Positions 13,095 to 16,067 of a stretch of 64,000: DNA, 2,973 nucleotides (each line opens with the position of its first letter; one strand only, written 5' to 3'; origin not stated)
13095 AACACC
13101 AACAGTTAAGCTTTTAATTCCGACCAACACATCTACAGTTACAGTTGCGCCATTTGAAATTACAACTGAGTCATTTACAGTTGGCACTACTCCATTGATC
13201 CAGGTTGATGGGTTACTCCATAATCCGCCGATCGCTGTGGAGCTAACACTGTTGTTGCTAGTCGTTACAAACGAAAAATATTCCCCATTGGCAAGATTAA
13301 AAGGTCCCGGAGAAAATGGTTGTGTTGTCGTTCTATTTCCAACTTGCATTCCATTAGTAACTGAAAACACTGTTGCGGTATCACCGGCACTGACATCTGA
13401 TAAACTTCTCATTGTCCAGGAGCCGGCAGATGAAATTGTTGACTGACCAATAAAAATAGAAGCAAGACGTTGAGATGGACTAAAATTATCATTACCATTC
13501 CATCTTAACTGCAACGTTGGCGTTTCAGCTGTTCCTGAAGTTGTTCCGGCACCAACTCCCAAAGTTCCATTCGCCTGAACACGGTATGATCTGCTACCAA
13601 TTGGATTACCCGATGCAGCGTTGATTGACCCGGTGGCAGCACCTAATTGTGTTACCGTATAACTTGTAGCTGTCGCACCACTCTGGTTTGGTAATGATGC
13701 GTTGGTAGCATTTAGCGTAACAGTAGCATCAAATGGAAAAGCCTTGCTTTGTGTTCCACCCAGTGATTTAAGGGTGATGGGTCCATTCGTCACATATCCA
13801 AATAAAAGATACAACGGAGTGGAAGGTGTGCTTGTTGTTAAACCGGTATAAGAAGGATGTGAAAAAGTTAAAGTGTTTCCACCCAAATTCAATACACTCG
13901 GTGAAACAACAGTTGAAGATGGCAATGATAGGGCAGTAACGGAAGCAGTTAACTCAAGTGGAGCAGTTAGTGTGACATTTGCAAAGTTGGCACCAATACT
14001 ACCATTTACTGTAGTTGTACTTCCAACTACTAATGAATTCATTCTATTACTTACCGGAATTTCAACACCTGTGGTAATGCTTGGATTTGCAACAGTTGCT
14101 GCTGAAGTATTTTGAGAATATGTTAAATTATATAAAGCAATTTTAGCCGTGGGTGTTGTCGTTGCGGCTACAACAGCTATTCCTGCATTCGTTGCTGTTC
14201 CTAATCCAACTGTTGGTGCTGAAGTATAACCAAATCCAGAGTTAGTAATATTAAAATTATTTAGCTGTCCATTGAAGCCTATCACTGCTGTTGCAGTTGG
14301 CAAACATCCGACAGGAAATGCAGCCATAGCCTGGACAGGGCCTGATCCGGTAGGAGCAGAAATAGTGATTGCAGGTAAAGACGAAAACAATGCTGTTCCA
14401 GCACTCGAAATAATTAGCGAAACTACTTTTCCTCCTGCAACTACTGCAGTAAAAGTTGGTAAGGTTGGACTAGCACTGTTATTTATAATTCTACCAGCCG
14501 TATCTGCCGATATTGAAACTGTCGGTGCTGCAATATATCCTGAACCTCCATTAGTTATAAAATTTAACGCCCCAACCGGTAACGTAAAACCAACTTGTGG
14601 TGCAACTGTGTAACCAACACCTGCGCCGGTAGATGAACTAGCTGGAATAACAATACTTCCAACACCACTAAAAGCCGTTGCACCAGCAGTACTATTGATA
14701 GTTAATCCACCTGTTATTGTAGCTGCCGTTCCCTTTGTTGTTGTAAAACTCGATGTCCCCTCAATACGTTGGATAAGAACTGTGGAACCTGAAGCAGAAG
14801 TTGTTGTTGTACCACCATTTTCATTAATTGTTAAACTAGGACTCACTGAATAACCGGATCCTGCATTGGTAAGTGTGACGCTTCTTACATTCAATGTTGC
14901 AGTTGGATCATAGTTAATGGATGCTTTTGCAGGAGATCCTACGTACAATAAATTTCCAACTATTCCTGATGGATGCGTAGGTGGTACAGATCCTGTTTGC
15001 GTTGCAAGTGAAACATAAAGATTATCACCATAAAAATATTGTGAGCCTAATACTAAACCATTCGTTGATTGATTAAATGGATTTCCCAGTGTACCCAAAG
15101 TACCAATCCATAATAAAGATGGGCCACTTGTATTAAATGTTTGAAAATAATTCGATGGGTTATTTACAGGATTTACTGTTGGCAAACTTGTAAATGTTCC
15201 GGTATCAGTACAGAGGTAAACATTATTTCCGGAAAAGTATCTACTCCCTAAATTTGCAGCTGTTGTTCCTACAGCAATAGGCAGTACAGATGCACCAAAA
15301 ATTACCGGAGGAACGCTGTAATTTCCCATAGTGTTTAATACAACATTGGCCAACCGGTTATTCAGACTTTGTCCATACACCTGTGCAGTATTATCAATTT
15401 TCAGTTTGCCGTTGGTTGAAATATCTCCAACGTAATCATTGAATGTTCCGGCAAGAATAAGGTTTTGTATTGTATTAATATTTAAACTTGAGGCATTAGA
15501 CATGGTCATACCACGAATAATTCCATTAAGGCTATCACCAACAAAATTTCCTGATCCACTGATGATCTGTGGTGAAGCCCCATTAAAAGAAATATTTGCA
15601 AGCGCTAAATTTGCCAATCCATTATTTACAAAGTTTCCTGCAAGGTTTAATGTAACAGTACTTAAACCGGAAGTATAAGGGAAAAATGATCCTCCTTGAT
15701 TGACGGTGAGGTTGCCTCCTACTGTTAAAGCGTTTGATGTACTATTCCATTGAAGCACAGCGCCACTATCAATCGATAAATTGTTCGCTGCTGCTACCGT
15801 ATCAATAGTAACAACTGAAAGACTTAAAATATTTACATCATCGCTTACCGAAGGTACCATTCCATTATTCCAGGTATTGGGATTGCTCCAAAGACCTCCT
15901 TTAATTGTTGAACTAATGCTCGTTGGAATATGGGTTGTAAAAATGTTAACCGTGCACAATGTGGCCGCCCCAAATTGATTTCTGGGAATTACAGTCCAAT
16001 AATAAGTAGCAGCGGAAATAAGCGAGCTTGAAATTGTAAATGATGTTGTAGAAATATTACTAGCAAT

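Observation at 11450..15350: Two ~400-aa cassettes resembling T4-like myophage virion/tail repeats embedded in a bacterial secreted protein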

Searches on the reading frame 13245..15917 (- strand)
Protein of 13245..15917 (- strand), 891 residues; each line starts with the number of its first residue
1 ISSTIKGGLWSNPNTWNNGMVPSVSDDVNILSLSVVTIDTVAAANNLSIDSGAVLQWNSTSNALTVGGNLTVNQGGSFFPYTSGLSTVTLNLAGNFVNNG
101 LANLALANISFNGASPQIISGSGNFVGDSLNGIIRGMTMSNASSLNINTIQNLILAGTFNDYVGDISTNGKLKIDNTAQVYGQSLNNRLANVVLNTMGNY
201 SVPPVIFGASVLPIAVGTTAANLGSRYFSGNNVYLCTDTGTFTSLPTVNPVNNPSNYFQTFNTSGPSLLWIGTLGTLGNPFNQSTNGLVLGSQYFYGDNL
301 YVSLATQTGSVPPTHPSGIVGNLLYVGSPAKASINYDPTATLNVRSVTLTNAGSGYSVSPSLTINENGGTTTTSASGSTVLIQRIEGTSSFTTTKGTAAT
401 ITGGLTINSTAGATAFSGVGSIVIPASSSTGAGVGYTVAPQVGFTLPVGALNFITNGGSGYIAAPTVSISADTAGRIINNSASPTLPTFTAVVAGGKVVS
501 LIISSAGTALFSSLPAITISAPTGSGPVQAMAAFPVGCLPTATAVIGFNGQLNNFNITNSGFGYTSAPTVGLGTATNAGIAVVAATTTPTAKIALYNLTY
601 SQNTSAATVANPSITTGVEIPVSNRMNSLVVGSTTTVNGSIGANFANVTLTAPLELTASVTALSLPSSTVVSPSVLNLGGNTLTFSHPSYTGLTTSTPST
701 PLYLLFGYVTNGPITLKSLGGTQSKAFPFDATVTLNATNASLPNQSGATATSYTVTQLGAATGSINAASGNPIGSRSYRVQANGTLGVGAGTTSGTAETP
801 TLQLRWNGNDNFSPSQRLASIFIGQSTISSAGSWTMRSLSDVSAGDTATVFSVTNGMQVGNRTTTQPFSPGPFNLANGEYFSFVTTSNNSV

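Call 28: predict_structure(alignment_id=A1)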
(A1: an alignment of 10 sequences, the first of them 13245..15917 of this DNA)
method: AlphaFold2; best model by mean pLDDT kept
length: 891 residues; sequences in the alignment: 10
mean_pLDDT: 49.7   pTM: 0.34
mean pLDDT of the five models: 49.7, 47.2, 44.0, 43.4, 43.2
residues with pLDDT >= 90: 33; 70-90: 248; 50-70: 94; < 50: 516
segments of 3 or more residues with pLDDT < 50: 82-84, 176-185, 383-676, 686-891
pLDDT, mean of each block of 10 residues (from residue 1): 74 84 87 86 90 81 85 86 62 91 77 84 71 69 76 67 63 49 48 76 89 78 85 85 68 53 68 90 74 85 75 62 81 83 80 81 83 76 42 35 39 26 26 28 31 31 34 27 32 35 31 34 26 26 28 30 30 28 27 26 26 27 26 26 37 43 29 43 46 27 38 43 24 24 23 24 29 26 26 26 27 30 26 27 26 22 25 29 26 24
secondary structure, 60 per line:
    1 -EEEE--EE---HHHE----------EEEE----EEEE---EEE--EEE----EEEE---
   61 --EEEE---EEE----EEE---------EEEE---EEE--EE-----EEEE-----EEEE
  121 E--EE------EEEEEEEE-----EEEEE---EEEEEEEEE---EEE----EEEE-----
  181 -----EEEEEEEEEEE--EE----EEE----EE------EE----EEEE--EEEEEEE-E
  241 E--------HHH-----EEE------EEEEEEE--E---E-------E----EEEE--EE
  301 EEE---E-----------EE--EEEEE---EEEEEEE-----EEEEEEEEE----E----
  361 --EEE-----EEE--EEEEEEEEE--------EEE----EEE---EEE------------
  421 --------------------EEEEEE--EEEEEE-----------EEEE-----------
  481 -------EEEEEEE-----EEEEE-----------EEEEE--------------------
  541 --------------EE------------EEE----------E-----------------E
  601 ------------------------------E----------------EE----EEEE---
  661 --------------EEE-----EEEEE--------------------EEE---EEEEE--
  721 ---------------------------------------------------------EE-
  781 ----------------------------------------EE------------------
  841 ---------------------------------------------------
elements in order (helices of 4 or more, strands of 3 or more residues): E2-5 E27-30 E35-38 E42-44 E47-49 E54-57 E63-66 E70-72 E77-79 E89-92 E96-98 E108-111 E117-121 E132-139 E145-149 E153-161 E165-167 E172-175 E186-196 E205-207 E226-229 E232-238 E258-260 E267-273 E293-296 E299-303 E323-327 E331-337 E343-351 E363-365 E371-373 E376-384 E393-395 E400-402 E406-408 E441-446 E449-454 E466-469 E488-494 E500-504 E516-520 E569-571 E654-657 E675-677 E683-687 E708-710 E714-718

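Call 32: fold_search(model_id=the predicted structure, library=pdb)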
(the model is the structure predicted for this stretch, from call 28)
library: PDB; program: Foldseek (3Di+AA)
matches with E <= 10: 37; with E <= 0.001: 0
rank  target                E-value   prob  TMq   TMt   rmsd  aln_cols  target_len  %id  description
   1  9rkv_M                1.2e+00  0.04  0.09  0.13  28.4       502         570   10  Agrobacterium phage 7-7-1 tail fibers (released 2025-12-10)
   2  7eea_B                1.4e+00  0.03  0.07  0.09  23.0       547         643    9  Cyanophage Pam1 tailspike receptor-binding domain (released 2021-10-20)
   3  7eea_A                1.6e+00  0.03  0.07  0.09  24.0       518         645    8  Cyanophage Pam1 tailspike receptor-binding domain (released 2021-10-20)
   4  3wx7_A                2.2e+00  0.41  0.08  0.16   6.3       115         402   16  Crystal structure of COD (released 2014-12-03)
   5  2gys_B                4.0e+00  0.01  0.03  0.06  20.7       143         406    9  2.7 A structure of the extracellular domains of the human beta common receptor involved in IL-3, IL-5, and GM-CSF sign (released 2006-06-20)
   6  7jvi_A                4.2e+00  0.23  0.14  0.26   7.0       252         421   12  Crystal structure of a beta-helix domain retrieved from capybara gut metagenome (released 2021-09-08)
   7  7whn                  4.4e+00  0.01  0.04  0.03  29.2       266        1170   14  Opened spike of Bombyx mori cytoplasmic polyhedrosis virus (released 2022-02-02)
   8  8egx_A                4.7e+00  0.00  0.03  0.06  27.6       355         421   10  Complex of Fat4(EC1-4) bound to Dchs1(EC1-4) (released 2023-02-22)
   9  4w8s                  4.9e+00  0.05  0.07  0.19  11.0       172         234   16  Crystal structure of truncated hemolysin A Q125S/Y134S from P. mirabilis at 1.5 Angstroms resolution (released 2015-10-07)
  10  7eea_C                4.9e+00  0.01  0.08  0.10  22.7       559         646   10  Cyanophage Pam1 tailspike receptor-binding domain (released 2021-10-20)
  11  6pzl                  5.1e+00  0.04  0.07  0.19  10.9       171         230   16  P. mirabilis hemolysin A mutant - Q125A (released 2020-08-05)
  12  5ibo_B                5.1e+00  0.01  0.05  0.13  15.2       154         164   11  1.95A resolution structure of NanoLuc luciferase (released 2016-04-13)
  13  8fqc_Q1               5.6e+00  0.06  0.06  0.22  15.6       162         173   10  Structure of baseplate with receptor binding complex of Agrobacterium phage Milano (released 2024-01-31)
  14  8enq_A                5.6e+00  0.01  0.04  0.11  14.6       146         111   10  E. coli CsgA fibril (218-pixel box size) (released 2023-10-04)
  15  4yxc_B                5.9e+00  0.01  0.05  0.17  19.0       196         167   14  Complex of FliM(SPOA)::FliN fusion protein and FliH(APAR)::T4lysozyme fusion protein (released 2015-06-03)
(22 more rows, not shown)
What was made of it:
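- Tried and rejected: Its Foldseek results were meaningless (calls 28, 32).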

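Call 37: find_related_loci(query=A1, collection=genome_contigs, flank=3000)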
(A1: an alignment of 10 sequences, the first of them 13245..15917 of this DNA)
Query A1 (891 aa) in genome_contigs; peptide patterns used: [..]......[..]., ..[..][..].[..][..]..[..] (x = any residue, [..] = any of these).
84 stretches matched a pattern; 49 encode a relative of the query (tblastn E <= 1e-3); 49 distinct loci.
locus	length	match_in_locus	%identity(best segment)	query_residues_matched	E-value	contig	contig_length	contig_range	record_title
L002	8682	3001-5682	52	1-888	0e+0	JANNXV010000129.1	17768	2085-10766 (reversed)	MAG: Bacteroidota bacterium isolate VAR_34_metabat_144 VAR_34_k141_45942, whole genome shotgun sequence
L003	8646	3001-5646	53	3-891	0e+0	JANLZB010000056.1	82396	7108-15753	MAG: Bacteroidota bacterium isolate OTE_14_metabat.108 OTE_14_k141_4856053, whole genome shotgun sequence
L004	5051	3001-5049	51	1-677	1e-161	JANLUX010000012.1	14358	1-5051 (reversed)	MAG: Bacteroidota bacterium isolate OTE_21_metabat_266 OTE_21_k141_110327, whole genome shotgun sequence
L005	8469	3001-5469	44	1-887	3e-161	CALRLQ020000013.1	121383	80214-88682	MAG: Rhizobium sp. Q54 isolate JJ-KC21115-111-1-m1-bin271 genome assembly, contig: JJ-ST915-40-C59, whole genome shotgun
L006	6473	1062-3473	42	2-886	5e-156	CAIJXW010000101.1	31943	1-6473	MAG: uncultured Bacteroidetes bacterium isolate Loclat_bin-05083 genome assembly, contig: bin-05083:101/190, whole genom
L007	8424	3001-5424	44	1-839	1e-148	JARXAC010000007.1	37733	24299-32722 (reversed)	MAG: Flavobacterium sp. isolate D14.bin.25 k141_60291, whole genome shotgun sequence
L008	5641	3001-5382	43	7-864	3e-146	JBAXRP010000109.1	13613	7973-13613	MAG: Bacteroidota bacterium isolate ELA586 MAG586_109, whole genome shotgun sequence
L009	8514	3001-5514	41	2-883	5e-140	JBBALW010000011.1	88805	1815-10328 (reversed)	MAG: Flavobacterium sp. isolate EUL_073 ctg11-EUL_073, whole genome shotgun sequence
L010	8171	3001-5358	40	1-837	1e-139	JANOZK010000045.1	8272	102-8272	MAG: Chitinophagaceae bacterium isolate VAR_79_metabat_475 VAR_79_k141_4135392, whole genome shotgun sequence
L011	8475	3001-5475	40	7-886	1e-139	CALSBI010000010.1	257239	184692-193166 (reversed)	MAG: Chitinophaga pinensis isolate JJ-MIR1-432-2-mx-bin679 genome assembly, contig: JJ-MIR1-432-C12, whole genome shotgu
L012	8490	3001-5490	41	2-886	7e-139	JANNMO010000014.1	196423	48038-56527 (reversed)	MAG: Ferruginibacter sp. isolate SOY_35_metabat.37 SOY_35_k141_293493, whole genome shotgun sequence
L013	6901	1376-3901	41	5-883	2e-136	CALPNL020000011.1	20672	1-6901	MAG: Chitinophaga pinensis isolate HRS-ES3-bin-36 genome assembly, contig: HRS-ES3-C538, whole genome shotgun sequence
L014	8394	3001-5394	42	7-840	4e-135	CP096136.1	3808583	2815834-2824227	MAG: Flavobacterium sp. JAD_PAG50586_2 chromosome, complete genome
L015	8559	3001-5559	40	2-885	2e-134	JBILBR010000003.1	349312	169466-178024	MAG: Crocinitomicaceae bacterium isolate ME2016-06-08_3300042307_group7_bin141 Rohwer_bin776_scaffold_5_c1, whole genome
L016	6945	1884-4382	41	1-886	9e-134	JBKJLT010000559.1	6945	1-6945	MAG: Ferruginibacter sp. isolate ant_bin.297 k117_1229736, whole genome shotgun sequence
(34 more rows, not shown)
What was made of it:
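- The region is conserved in 49 species (call 37).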

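Call 44: find_homologous_proteins(query=A3, max_evalue=0.001)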
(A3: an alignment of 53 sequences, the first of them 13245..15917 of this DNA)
Query A3 (53 sequences) (891 aa, profile of the alignment): 97 proteins with E <= 0.001 among 8000 candidates.
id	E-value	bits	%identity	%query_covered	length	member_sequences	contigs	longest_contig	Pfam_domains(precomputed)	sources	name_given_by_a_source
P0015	0.0e+0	1245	44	94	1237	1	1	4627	PF19081.7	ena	-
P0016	0.0e+0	1213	41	99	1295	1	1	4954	PF10162.15,PF19081.7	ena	-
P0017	0.0e+0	1200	40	99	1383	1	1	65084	PF10162.15,PF19081.7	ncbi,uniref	ncbi:beta strand repeat-containing protein, partial [Flavobacterium sp.]|uniref:beta strand repeat-c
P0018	0.0e+0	1151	39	99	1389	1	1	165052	PF19081.7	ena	-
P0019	0.0e+0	1101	41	89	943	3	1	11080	PF10162.15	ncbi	ncbi:MAG: beta strand repeat-containing protein, partial [Flavobacteriales bacterium]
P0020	0.0e+0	1047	37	99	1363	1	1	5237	PF19081.7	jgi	jgi:hypothetical protein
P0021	0.0e+0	1034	43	96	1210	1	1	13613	-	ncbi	ncbi:MAG: hypothetical protein WCP32_10200, partial [Bacteroidota bacterium]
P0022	0.0e+0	1020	35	99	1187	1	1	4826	-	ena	-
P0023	0.0e+0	1016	35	99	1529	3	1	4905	PF19081.7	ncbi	ncbi:MAG: beta strand repeat-containing protein [Bacteroidota bacterium]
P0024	0.0e+0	1015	40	94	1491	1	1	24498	PF18962.8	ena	-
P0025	2.0e-298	1010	39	94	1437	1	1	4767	PF10162.15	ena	-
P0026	1.8e-282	957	39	86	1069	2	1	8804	PF19081.7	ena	-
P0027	9.7e-281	952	34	99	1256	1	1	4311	PF10162.15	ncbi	ncbi:MAG: hypothetical protein ACKOKF_08785, partial [Bacteroidota bacterium]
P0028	7.3e-258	876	44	67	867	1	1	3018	-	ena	-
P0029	1.3e-231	789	34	69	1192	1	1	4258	PF19081.7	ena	-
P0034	3.2e-28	116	31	26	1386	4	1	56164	-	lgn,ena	-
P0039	3.8e-18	83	32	18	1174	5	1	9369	PF10162.15,PF18962.8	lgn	-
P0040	5.1e-18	83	28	25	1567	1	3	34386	PF18998.7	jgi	-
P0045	1.0e-16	78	30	21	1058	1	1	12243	-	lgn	-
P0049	3.9e-15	73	59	2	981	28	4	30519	-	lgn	-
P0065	2.2e-10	57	39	6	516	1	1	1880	PF07731.21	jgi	jgi:hypothetical protein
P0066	3.3e-10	57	30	19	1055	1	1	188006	-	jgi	jgi:hypothetical protein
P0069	8.7e-10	55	32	17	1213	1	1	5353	PF18962.8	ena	-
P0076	4.0e-9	53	36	14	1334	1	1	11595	PF07731.21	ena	-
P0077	9.3e-9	52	29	26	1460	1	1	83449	PF07731.21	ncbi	ncbi:MAG: hypothetical protein ACE15B_06165 [Bryobacteraceae bacterium]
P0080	1.2e-7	48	28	28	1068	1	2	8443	-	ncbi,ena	-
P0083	4.4e-7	46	28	28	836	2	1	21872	-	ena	-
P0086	6.5e-7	46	42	3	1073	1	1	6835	PF24299.2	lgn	-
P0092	2.2e-5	41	30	17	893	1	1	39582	PF23786.2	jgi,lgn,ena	-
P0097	5.1e-5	40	30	27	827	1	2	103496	-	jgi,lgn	jgi:hypothetical protein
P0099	7.4e-5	39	29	21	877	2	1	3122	-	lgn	-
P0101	2.6e-4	37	38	11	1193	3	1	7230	-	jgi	jgi:hypothetical protein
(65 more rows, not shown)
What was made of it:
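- On T9SS-secreted Bacteroidota surface protein: Module homologues carry PF18962 or PF19081 (call 44).
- Homologues carry Ig_7 or Por_Secre_tail domains (call 44).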

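Call 49: find_encoding_contigs(protein=P0097, flank=10000, max_places=1)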
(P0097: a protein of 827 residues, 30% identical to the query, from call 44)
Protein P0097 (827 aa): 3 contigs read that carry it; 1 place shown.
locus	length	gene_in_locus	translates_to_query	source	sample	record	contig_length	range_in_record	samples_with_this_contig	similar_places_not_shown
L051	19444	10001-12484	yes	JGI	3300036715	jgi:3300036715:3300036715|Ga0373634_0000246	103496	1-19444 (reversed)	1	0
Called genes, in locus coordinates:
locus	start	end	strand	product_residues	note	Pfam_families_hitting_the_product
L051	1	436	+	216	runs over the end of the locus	-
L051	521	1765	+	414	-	PF19782:DUF6267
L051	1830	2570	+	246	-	-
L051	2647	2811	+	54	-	-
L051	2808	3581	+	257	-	-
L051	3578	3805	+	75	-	-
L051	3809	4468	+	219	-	-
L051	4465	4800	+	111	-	-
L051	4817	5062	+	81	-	-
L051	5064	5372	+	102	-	PF01521:Fe-S_biosyn (weak)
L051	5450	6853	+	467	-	-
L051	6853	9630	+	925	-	-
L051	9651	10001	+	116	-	-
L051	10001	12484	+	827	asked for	-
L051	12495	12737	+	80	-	-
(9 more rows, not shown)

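Call 50: find_encoding_contigs(protein=P0066, flank=10000, max_places=1)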
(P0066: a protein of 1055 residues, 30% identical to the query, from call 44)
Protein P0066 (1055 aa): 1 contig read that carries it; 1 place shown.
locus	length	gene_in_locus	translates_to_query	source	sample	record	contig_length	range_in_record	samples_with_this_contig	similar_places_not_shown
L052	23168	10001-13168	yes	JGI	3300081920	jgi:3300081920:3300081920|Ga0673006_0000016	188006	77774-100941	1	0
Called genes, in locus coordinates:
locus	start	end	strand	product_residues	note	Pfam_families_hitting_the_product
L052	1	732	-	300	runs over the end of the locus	PF02739:5_3_exonuc_N, PF09293:RNaseH_C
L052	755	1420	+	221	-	PF01464:SLT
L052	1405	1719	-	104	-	PF11126:Phage_DsbA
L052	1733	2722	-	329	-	PF00004:AAA (weak)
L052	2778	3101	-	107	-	PF00383:dCMP_cyt_deam_1 (weak)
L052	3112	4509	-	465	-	PF01068:DNA_ligase_A_M, PF14743:DNA_ligase_OB_2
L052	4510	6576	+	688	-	-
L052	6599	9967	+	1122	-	PF16075:DUF4815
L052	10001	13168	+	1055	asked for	-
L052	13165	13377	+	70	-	-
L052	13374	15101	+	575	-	PF12708:Pect-lyase_RHGA_epim, PF13229:Beta_helix (weak), PF01696:Adeno_E1B_55K (faint)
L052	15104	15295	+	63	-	-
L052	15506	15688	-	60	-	-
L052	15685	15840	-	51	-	-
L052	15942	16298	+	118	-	PF23837:DUF7207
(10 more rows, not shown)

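Call 52: find_encoding_contigs(protein=P0077, flank=8000, max_places=1)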
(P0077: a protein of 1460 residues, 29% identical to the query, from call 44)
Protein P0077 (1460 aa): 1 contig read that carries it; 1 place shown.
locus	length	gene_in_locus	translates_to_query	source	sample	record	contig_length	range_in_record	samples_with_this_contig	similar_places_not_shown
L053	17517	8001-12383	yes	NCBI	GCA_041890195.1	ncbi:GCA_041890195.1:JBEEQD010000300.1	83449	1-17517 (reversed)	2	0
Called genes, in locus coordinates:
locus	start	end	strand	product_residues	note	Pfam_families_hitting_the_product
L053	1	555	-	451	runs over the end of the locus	PF00795:CN_hydrolase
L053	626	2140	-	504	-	PF00884:Sulfatase, PF16347:SGSH_C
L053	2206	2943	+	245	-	PF06439:3keto-disac_hyd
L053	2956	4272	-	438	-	PF00884:Sulfatase, PF01663:Phosphodiest (faint), PF16347:SGSH_C (weak)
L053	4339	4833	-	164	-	PF00210:Ferritin, PF02915:Rubrerythrin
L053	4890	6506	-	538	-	-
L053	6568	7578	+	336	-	PF01156:IU_nuc_hydro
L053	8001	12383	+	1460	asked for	PF07731:Cu-oxidase_2 (faint)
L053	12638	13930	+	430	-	PF25954:Beta-barrel_RND_2, PF25967:RND-MFP_C (faint), PF25975:CzcB_C, PF04945:YHS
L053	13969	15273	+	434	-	-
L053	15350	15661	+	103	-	PF19135:DUF5818 (faint)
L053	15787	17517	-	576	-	?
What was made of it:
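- One has a Bryobacteraceae chromosomal context (call 52).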

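Call 53: find_encoding_contigs(protein=P0034, flank=8000, max_places=1)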
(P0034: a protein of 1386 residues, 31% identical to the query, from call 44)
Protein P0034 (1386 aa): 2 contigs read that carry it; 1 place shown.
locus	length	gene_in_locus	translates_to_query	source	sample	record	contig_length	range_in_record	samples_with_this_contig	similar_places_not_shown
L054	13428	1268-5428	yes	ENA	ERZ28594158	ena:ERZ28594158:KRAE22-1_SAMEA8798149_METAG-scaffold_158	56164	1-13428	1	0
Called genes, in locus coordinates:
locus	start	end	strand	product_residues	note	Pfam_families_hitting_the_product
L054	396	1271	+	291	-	-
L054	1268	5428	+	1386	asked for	-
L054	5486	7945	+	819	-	PF13884:Peptidase_S74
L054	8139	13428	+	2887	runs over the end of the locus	-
